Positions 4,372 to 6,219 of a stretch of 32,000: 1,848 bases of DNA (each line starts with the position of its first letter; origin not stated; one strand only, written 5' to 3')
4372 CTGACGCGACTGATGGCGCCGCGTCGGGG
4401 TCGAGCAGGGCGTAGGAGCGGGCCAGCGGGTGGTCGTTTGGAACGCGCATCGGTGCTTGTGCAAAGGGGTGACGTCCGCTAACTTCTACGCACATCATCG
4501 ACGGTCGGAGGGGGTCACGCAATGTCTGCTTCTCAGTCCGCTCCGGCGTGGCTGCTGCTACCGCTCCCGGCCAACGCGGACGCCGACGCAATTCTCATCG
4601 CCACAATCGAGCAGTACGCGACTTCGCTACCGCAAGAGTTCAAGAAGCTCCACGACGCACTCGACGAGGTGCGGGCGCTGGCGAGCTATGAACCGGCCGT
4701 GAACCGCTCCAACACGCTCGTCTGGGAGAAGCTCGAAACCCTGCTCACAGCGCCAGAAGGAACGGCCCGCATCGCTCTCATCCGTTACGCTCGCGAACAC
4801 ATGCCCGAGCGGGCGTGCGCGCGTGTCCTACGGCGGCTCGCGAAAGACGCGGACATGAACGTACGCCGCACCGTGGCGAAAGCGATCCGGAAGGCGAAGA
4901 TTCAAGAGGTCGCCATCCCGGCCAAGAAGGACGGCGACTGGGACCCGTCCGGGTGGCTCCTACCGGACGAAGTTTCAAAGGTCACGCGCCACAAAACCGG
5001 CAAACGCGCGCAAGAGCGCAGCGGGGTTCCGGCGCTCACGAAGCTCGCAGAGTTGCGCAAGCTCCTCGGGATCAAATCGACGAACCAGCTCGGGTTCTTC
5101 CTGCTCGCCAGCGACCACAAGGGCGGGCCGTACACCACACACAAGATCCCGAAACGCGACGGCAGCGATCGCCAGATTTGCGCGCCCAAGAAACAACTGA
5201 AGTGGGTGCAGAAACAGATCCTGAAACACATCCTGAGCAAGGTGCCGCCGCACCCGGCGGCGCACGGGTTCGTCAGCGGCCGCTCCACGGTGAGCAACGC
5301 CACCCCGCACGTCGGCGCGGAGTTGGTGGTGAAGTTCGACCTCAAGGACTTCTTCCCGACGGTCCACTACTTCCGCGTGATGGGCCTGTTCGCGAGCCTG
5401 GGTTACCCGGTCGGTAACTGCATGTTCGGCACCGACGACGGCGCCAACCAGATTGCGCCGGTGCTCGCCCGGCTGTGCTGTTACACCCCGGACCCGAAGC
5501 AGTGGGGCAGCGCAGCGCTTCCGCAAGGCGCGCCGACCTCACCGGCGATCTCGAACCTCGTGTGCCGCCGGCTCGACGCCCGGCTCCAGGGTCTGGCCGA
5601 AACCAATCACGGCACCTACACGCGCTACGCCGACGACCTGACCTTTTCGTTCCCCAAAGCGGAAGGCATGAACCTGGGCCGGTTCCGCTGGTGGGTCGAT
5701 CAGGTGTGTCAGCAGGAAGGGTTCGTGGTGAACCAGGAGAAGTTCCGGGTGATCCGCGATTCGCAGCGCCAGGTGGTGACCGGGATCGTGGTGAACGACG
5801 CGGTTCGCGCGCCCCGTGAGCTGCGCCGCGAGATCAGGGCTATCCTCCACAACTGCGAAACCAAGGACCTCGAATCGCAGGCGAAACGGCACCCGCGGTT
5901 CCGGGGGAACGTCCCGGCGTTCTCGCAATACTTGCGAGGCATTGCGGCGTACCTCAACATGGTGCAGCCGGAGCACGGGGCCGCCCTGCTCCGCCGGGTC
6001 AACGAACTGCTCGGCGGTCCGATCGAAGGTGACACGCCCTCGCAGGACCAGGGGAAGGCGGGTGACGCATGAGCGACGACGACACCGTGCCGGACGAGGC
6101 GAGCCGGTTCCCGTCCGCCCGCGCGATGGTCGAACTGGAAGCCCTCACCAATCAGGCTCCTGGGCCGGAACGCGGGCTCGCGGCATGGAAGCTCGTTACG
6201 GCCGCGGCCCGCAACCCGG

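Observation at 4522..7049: Retron-type reverse transcriptase translationally coupled to a non-catalytic SUMF1/FGE-fold protein: candidate undescribed RT-based system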

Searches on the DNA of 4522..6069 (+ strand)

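Call 42: build_rna_model(alignment_id=A3)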
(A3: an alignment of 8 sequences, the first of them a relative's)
Model R1 built from alignment A3 (8 sequences, 177 columns); structure: RNAalifold consensus.
model positions 157; base pairs 47; branch points 2; effective number of sequences 2.07; information 0.59 bits per position. Calibrated on 0.2 Mb of random sequence (short: E-values are rough).
structure used (alignment columns):
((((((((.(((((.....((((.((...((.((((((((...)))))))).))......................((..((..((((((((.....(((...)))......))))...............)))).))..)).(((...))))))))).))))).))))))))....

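Call 43: search_with_rna_model(model_id=R1, sources=[window, L001, L002, L003, L004, L005, L007, L008, L009, L010, L011, L012, L065, L013, L014, L015, L016, L017, L018, L019, L020, L021, L022, L030, L042, L047, L071, L072, L082], max_evalue=10, show_alignments=0)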
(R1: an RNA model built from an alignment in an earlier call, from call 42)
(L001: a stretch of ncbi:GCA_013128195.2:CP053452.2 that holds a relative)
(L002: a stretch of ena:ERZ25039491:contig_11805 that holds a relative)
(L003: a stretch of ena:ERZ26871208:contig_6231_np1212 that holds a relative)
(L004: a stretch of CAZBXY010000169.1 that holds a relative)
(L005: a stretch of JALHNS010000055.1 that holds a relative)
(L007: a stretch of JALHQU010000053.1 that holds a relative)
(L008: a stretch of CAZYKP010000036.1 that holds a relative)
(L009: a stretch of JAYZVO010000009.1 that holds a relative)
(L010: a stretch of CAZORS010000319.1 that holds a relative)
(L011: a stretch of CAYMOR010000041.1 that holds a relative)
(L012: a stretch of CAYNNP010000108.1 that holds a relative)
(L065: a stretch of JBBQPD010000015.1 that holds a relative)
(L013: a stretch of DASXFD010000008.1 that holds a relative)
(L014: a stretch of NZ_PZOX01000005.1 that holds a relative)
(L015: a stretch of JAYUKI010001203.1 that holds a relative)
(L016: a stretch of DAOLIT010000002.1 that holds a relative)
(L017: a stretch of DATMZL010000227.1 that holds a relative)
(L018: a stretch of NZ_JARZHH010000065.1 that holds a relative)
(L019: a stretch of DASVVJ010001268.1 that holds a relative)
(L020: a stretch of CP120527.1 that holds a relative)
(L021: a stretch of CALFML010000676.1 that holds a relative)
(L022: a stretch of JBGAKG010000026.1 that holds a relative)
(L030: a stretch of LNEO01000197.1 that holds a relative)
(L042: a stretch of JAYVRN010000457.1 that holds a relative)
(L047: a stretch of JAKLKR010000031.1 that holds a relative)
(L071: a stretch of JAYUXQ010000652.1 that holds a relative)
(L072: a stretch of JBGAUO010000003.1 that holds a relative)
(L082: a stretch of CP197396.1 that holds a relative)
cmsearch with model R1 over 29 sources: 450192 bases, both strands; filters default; matches with E-value up to 10: 80.
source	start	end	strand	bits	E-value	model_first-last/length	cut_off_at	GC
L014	7750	7906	+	154.3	1.4e-37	1-157/157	no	0.68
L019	1827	1983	+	153.9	1.7e-37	1-157/157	no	0.68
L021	2875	3031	+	149.1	3e-36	1-157/157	no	0.66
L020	7558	7715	+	147.5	8.2e-36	1-157/157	no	0.68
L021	3088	3245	+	141.8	2.4e-34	1-157/157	no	0.63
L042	7770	7925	+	138.8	1.5e-33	1-157/157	no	0.6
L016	7756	7910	+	134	2.6e-32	1-157/157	no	0.59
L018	4099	4255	+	118.6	2.5e-28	1-157/157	no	0.69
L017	227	383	+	117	6.4e-28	1-157/157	no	0.65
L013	7847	8018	+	114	3.9e-27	1-157/157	no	0.63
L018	4307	4478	+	80.9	1.6e-18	1-157/157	no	0.65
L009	4854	5012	-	24.9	0.00052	1-157/157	no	0.58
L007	5788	5963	+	23.4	0.0013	1-157/157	no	0.7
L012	5309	5457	+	21.2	0.0046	1-157/157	no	0.59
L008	4563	4717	+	18.9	0.018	1-157/157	no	0.56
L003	5368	5500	+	17.9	0.034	1-157/157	no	0.67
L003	5777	5916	+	17.5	0.042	1-157/157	no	0.63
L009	4932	5071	+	17.2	0.052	1-157/157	no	0.56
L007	9507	9543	-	16.5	0.077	1-157/157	no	0.62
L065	10682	10832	+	16.5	0.079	1-157/157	no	0.62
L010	143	283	+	16.1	0.096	1-157/157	no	0.49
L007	5777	5867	-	15.5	0.14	1-157/157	no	0.71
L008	3954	4130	+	15.1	0.17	1-157/157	no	0.6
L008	4741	4888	+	14.4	0.28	1-157/157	no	0.65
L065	10706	10728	-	14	0.34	31-53/157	no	0.7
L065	10528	10672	+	14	0.34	1-157/157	no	0.65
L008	4210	4380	+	13.9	0.36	1-157/157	no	0.6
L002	10476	10541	-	13.9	0.37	1-157/157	no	0.73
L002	10478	10543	+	13.8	0.39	1-157/157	no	0.73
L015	1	66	+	13.4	0.49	89-157/157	5'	0.62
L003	5572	5722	+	13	0.61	1-157/157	no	0.61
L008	12154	12201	-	13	0.62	1-157/157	no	0.6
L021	2908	2926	-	12.9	0.67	33-51/157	no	0.84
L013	10095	10166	-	12.8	0.71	1-157/157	no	0.76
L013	1752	1787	+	12.8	0.72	84-119/157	no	0.75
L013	7524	7581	-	12.3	0.96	1-157/157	no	0.74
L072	15951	16012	-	11.9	1.2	1-157/157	no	0.81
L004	9896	9946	+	11.8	1.3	1-157/157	no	0.67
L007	13147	13191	-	11.7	1.4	1-157/157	no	0.82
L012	4973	5107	+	11.6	1.4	1-157/157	no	0.54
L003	10227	10329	+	11.6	1.5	1-157/157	no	0.71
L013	9452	9483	-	11.4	1.6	86-117/157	no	0.69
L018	4713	4788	-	11.4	1.6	1-157/157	no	0.72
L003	38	168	-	11.4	1.7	1-157/157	no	0.68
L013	7610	7659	+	11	2.1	1-157/157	no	0.82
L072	419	462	+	10.9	2.2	1-157/157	no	0.8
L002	15005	15069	-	10.9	2.2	1-157/157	no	0.72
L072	11265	11359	-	10.8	2.4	1-157/157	no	0.75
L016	4870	4972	+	10.7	2.5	1-157/157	no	0.68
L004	2606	2728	+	10.5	2.7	1-157/157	no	0.6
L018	4131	4149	-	10.5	2.7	33-51/157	no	0.74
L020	7590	7608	-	10.5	2.7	33-51/157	no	0.74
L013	7877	7895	-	10.5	2.8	33-51/157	no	0.68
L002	10407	10461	+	10.4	2.9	1-157/157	no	0.67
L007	10655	10704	-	10.3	3.1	1-157/157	no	0.7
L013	7765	7810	+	10.3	3.2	1-157/157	no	0.78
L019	2177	2222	-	10.2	3.3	1-157/157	no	0.78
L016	15047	15131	-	10.1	3.5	68-134/157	no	0.62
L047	7427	7499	+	9.7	4.6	1-157/157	no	0.66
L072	514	572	+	9.6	4.8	75-134/157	no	0.73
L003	3892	3940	-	9.5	4.9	1-157/157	no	0.73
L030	14101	14143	-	9.4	5.3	1-157/157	no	0.72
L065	5943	5996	-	9.3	5.8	1-157/157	no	0.7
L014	2085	2145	+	9.3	5.8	1-157/157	no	0.74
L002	10551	10630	-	9.2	6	1-157/157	no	0.75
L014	714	844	-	9.2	6.2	1-157/157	no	0.72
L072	2990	3043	-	8.9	7.4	77-134/157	no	0.72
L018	9300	9345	-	8.8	7.7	1-157/157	no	0.63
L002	300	331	-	8.8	7.8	1-157/157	no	0.69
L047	7363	7381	+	8.7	8.2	33-51/157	no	0.79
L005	7414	7503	-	8.6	8.4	1-157/157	no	0.71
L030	3485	3538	-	8.6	8.7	71-134/157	no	0.74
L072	8735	8770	+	8.6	8.7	1-157/157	no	0.78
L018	8039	8106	+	8.6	8.7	70-134/157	no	0.71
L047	16173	16218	+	8.6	8.8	1-157/157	no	0.59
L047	1445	1519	-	8.6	8.8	1-157/157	no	0.68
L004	61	144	-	8.4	9.5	1-157/157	no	0.65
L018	4619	4653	-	8.4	9.6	1-157/157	no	0.66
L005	685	721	+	8.4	9.8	83-119/157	no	0.78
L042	7468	7519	+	8.4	9.9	1-157/157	no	0.81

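Call 54: search_with_rna_model(model_id=R1, sources=[window, L084, L085, L086, L001], max_evalue=10, filters=off)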
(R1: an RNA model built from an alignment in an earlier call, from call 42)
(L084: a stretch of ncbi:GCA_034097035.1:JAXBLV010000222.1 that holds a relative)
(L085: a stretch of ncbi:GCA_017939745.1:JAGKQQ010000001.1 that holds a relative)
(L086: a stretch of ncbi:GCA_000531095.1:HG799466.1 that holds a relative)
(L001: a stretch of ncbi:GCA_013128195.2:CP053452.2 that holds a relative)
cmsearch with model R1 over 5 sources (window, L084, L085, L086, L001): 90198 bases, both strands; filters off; matches with E-value up to 10: 222.
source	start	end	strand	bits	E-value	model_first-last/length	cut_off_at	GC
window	20878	20913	-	15.6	0.027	1-157/157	no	0.75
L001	16417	16455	+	15.2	0.034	1-157/157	no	0.77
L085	3546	3594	-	14.3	0.059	1-157/157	no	0.73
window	20880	20915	+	14.2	0.061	1-157/157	no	0.75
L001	16415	16453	-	13.8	0.077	1-157/157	no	0.77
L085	3548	3596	+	13.6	0.085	1-157/157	no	0.73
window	6563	6694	+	12.8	0.14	1-157/157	no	0.71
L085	851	935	+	12.7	0.15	1-157/157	no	0.58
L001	10583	10659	-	12.6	0.16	1-157/157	no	0.55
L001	14926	14997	+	11.6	0.29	1-157/157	no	0.71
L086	11310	11351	-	11.5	0.3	1-157/157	no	0.69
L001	7798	7893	-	11.4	0.33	1-157/157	no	0.67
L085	6143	6195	-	11.2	0.37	1-157/157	no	0.7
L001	14877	14918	-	11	0.42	1-157/157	no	0.69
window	16463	16499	-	10.8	0.48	1-157/157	no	0.84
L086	8540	8610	+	10.7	0.49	1-157/157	no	0.48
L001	17419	17452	+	10.6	0.53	1-157/157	no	0.88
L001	14880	14919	+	10.3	0.63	1-157/157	no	0.7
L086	5074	5119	+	10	0.73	1-157/157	no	0.7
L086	11312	11353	+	9.9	0.79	1-157/157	no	0.67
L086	6997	7070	-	9.9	0.79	1-157/157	no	0.76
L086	8547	8615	-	9.8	0.84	1-157/157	no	0.49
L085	5084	5179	+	9.7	0.88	1-157/157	no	0.71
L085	8545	8621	+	9.7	0.92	1-157/157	no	0.64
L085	6997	7070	-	9.5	0.99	1-157/157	no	0.73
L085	13258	13276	+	9.5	1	33-52/157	no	0.95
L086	12174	12254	-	9.4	1.1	1-157/157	no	0.65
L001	17417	17450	-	9.1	1.3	1-157/157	no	0.85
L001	6851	6890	-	9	1.4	1-157/157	no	0.77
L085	1848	1925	+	8.9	1.5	1-157/157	no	0.65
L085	10915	10970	-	8.9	1.5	1-157/157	no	0.75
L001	16137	16312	-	8.8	1.5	1-157/157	no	0.54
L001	12856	12896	-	8.7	1.6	1-157/157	no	0.8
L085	13258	13275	-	8.7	1.7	33-51/157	no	0.94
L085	3029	3079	-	8.6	1.7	1-157/157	no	0.61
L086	13295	13361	-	8.5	1.8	1-157/157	no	0.72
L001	1449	1494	+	8.5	1.9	1-157/157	no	0.83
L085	6145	6197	+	8.5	1.9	1-157/157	no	0.7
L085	8540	8622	-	8.4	1.9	1-157/157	no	0.66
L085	9986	10022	+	8.4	1.9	1-157/157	no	0.78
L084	828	887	+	8.4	1.9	1-157/157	no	0.77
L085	11056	11090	+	8.4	2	84-119/157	no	0.77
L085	1252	1299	+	8.4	2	1-157/157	no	0.67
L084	10805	10834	+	8.3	2.1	1-157/157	no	0.9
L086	13062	13150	+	8.3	2.1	1-157/157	no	0.74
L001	10505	10572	+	8.2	2.2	1-157/157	no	0.75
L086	708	742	+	8.2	2.2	1-157/157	no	0.54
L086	2910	3070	+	8.2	2.2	1-157/157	no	0.66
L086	2535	2639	+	8.1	2.4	1-157/157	no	0.73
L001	8096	8172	-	8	2.5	1-157/157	no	0.64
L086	11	79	-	7.9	2.6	1-157/157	no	0.51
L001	14089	14123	-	7.9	2.7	1-157/157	no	0.83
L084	10806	10829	-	7.9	2.7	1-157/157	no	0.88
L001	13036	13089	+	7.8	2.8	1-157/157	no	0.78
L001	13016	13054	-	7.7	3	1-157/157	no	0.77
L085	2132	2184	+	7.6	3.2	1-157/157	no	0.68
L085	8170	8255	-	7.6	3.2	1-157/157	no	0.65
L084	13064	13113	-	7.6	3.2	1-157/157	no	0.66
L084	12699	12785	+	7.6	3.2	1-157/157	no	0.63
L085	11562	11653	-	7.4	3.5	1-157/157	no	0.67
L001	14378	14446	+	7.4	3.6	1-157/157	no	0.77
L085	11677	11718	-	7.3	3.7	1-157/157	no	0.76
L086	9808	9843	-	7.3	3.7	1-157/157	no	0.72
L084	10422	10472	-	7.3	3.7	1-157/157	no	0.59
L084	9766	9798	+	7.3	3.7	1-157/157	no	0.79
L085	8824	8867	-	7.2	4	1-157/157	no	0.64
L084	9661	9697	-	7.2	4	1-157/157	no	0.65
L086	12734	12771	+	7.1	4.2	1-157/157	no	0.74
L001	775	815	-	7.1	4.2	1-157/157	no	0.66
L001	9297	9382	+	7.1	4.3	1-157/157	no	0.73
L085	11729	11771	+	7.1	4.4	1-157/157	no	0.74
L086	11033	11070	+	7.1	4.4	1-157/157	no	0.58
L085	10494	10548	+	7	4.5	1-157/157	no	0.67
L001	13527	13558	-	7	4.6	1-157/157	no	0.81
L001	17471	17525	+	7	4.6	1-157/157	no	0.8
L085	8685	8787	-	6.9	4.7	1-157/157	no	0.67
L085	10990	11021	-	6.9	4.9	1-157/157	no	0.72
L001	12580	12620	+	6.9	4.9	1-157/157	no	0.8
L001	7261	7303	+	6.9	4.9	1-157/157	no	0.77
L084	143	277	-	6.8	4.9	1-157/157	no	0.68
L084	11806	11845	+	6.8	5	1-157/157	no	0.75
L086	8999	9046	-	6.8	5.1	1-157/157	no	0.71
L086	2727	2743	+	6.8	5.1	34-50/157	no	0.76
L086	6280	6313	-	6.7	5.3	1-157/157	no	0.85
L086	1400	1513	-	6.7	5.4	1-157/157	no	0.68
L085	10991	11024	+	6.6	5.7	1-157/157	no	0.76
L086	6282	6315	+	6.6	5.8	1-157/157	no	0.88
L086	1132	1187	-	6.6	5.8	1-157/157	no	0.45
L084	6994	7082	-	6.6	5.8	1-157/157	no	0.74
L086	8193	8219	-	6.6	5.8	1-157/157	no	0.67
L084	1686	1744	-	6.6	5.8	1-157/157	no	0.71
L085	13149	13182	-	6.5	6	1-157/157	no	0.74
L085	12399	12436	-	6.5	6.1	1-157/157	no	0.68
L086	9572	9631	-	6.5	6.2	1-157/157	no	0.43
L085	5391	5441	+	6.4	6.3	1-157/157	no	0.63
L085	957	1008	+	6.4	6.4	1-157/157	no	0.77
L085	5785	5852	+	6.4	6.5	1-157/157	no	0.62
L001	11353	11392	-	6.4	6.5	1-157/157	no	0.75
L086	1356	1399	-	6.4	6.5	1-157/157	no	0.43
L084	1900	1945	+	6.4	6.5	1-157/157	no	0.74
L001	15882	15939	+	6.4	6.6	1-157/157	no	0.66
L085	6025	6062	-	6.3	6.7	1-157/157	no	0.71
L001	10233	10284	+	6.3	6.8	1-157/157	no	0.69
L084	5129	5154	+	6.3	6.9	1-157/157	no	0.69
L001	12974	13034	+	6.3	6.9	1-157/157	no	0.75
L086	1464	1480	+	6.3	6.9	34-50/157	no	0.76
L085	1654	1694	-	6.3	7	81-122/157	no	0.78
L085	1086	1131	+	6.2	7.1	1-157/157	no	0.72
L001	15488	15523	-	6.2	7.4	1-157/157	no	0.56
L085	3487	3525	+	6.2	7.4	1-157/157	no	0.69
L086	7871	7911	-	6.2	7.5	1-157/157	no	0.73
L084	1682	1719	+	6.2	7.5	1-157/157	no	0.71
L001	13186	13234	+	6.1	7.5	1-157/157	no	0.78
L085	5710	5782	+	6.1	7.6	1-157/157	no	0.7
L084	4709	4744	-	6.1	7.6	1-157/157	no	0.78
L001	11592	11680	-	6.1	7.6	1-157/157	no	0.67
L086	8958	9016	+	6.1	7.6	1-157/157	no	0.69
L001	13590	13628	-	6.1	7.6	1-157/157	no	0.85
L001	5328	5412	-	6.1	7.8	1-157/157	no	0.76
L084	2888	2937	-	6.1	7.9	1-157/157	no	0.74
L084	12378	12442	-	6.1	7.9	1-157/157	no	0.74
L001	7323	7354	-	6.1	7.9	1-157/157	no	0.72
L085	2229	2263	-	6.1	8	1-157/157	no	0.74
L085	1250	1297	-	6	8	1-157/157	no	0.69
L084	11992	12045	+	6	8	1-157/157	no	0.74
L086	12676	12716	-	6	8.1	1-157/157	no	0.73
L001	14306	14336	+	6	8.2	1-157/157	no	0.77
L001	5471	5519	-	6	8.3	1-157/157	no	0.59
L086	4651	4688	+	6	8.3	1-157/157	no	0.79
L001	4805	4856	+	6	8.3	1-157/157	no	0.67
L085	3640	3696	+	5.9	8.6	1-157/157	no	0.74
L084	7566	7653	+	5.9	8.6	1-157/157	no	0.74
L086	10350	10401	+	5.9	8.6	1-157/157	no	0.67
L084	1899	1942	-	5.9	8.6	1-157/157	no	0.75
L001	12435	12499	+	5.9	8.8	1-157/157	no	0.77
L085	12705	12764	-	5.9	8.9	1-157/157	no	0.72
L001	7259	7301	-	5.9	8.9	1-157/157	no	0.77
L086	12653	12701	+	5.9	9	1-157/157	no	0.73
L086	13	81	+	5.8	9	1-157/157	no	0.49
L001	10015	10068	-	5.8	9.2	1-157/157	no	0.65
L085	2420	2495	-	5.8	9.3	1-157/157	no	0.64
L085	4869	4924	+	5.8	9.4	1-157/157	no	0.61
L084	3808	3832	+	5.7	9.6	1-157/157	no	0.84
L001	5612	5631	+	5.7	9.6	1-157/157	no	0.75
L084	4711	4746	+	5.7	9.8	1-157/157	no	0.75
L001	13981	14017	-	5.7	9.8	1-157/157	no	0.84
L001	15528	15581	-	5.7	9.9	1-157/157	no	0.65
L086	7279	7378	-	5.7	9.9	1-157/157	no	0.67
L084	4833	4872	+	5.7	10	1-157/157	no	0.73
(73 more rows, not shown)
